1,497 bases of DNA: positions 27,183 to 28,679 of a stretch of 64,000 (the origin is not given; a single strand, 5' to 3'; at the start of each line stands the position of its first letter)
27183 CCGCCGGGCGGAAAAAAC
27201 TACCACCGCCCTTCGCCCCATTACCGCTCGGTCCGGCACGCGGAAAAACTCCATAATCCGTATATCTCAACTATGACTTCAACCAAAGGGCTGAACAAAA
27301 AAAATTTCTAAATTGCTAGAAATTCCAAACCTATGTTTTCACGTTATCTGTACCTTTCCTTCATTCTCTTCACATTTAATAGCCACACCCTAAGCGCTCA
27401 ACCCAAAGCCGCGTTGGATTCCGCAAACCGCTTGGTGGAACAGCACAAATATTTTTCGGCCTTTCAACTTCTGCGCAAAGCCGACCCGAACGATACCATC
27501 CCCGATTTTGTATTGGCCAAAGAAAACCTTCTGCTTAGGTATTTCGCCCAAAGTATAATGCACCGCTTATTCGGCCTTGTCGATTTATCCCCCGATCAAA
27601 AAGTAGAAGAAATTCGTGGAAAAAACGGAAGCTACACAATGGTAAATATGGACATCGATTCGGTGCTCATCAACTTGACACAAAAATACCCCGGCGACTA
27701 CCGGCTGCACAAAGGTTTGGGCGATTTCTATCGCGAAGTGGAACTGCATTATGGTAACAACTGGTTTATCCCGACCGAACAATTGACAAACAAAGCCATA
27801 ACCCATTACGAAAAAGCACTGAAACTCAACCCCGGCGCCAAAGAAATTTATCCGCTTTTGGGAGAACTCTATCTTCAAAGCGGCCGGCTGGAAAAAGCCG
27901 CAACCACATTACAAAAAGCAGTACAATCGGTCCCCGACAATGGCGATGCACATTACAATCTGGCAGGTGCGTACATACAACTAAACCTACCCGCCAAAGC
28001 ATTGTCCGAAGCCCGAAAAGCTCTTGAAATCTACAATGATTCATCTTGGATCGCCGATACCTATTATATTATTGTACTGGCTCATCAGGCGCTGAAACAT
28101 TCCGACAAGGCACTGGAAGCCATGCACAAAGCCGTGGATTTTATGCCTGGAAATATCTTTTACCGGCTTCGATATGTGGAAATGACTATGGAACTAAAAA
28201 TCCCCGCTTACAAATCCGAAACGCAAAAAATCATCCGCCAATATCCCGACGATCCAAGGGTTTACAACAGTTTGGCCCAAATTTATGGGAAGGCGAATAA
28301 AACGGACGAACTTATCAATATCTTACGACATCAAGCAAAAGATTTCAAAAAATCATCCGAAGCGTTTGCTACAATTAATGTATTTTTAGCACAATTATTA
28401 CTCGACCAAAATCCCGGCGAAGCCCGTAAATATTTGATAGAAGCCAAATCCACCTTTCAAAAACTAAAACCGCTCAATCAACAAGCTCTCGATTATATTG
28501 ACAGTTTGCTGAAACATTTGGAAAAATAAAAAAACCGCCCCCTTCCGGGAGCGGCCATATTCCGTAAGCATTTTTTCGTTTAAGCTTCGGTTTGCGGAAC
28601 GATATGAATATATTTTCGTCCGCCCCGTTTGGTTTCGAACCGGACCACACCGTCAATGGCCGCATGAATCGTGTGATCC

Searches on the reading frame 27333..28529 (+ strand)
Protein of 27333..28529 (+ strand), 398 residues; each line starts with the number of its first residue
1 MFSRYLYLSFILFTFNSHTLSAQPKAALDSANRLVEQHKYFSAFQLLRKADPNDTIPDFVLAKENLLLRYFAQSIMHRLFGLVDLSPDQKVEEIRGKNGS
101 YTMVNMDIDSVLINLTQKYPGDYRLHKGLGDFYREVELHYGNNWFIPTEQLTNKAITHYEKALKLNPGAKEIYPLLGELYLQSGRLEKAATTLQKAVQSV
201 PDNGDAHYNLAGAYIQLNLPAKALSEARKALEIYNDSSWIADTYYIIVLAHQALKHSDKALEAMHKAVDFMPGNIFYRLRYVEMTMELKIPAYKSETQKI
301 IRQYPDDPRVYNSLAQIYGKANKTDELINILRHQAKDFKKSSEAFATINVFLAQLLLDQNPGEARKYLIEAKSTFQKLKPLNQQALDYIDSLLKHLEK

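Call 41: search_protein_families(library=pfam, proteins=[window:27333-28529:+], max_evalue=0.001)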
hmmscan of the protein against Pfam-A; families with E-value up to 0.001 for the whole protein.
window:27333-28529:+ (398 aa): 18 families
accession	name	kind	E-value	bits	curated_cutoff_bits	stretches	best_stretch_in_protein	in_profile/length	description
PF14559.12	TPR_19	-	5.5e-18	65.5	25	2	153-196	8-51/68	Tetratricopeptide repeat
PF13428.12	TPR_14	-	3.5e-17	61.6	23.5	1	172-211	3-42/44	Tetratricopeptide repeat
PF13181.12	TPR_8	-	1e-16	60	25.7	0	174-199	5-30/34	Tetratricopeptide repeat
PF13432.12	TPR_16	-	3e-16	59.9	32.7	2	176-237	3-64/65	Tetratricopeptide repeat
PF07719.23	TPR_2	-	3.7e-16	58.3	27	0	205-236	2-33/34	Tetratricopeptide repeat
PF13414.12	TPR_11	-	7.9e-16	57.9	26.8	2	177-217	1-41/42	TPR repeat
PF00515.34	TPR_1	-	5.9e-15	54.8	27.8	0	153-167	18-32/34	Tetratricopeptide repeat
PF13431.12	TPR_17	-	5.6e-14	51.6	24.4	0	298-326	3-31/34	Tetratricopeptide repeat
PF13424.12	TPR_12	-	1.9e-10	41.2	30.1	0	206-269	5-73/77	Tetratricopeptide repeat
PF23914.1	TPR_CcmH_CycH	-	5.2e-09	36.6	42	0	253-318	62-131/158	Cytochrome c-type biogenesis protein H TPR domain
PF20225.4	DUF6584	-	9.1e-08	32.8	27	0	181-223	14-56/171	Family of unknown function (DUF6584)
PF12895.13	ANAPC3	-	2.3e-07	31.4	27.2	1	151-225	4-77/82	Anaphase-promoting complex, cyclosome, subunit 3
PF13176.12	TPR_7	-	2.7e-07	30.6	27.9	0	175-205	4-34/36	Tetratricopeptide repeat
PF25068.1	ARM_TT21_4th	-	8.2e-06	26.6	30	1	153-224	16-84/153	Tetratricopeptide repeat protein 21 forth ARM domain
PF25058.1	ARM_TT21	-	3e-05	24.5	27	0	252-360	18-108/155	Tetratricopeptide repeat protein 21 ARM repeat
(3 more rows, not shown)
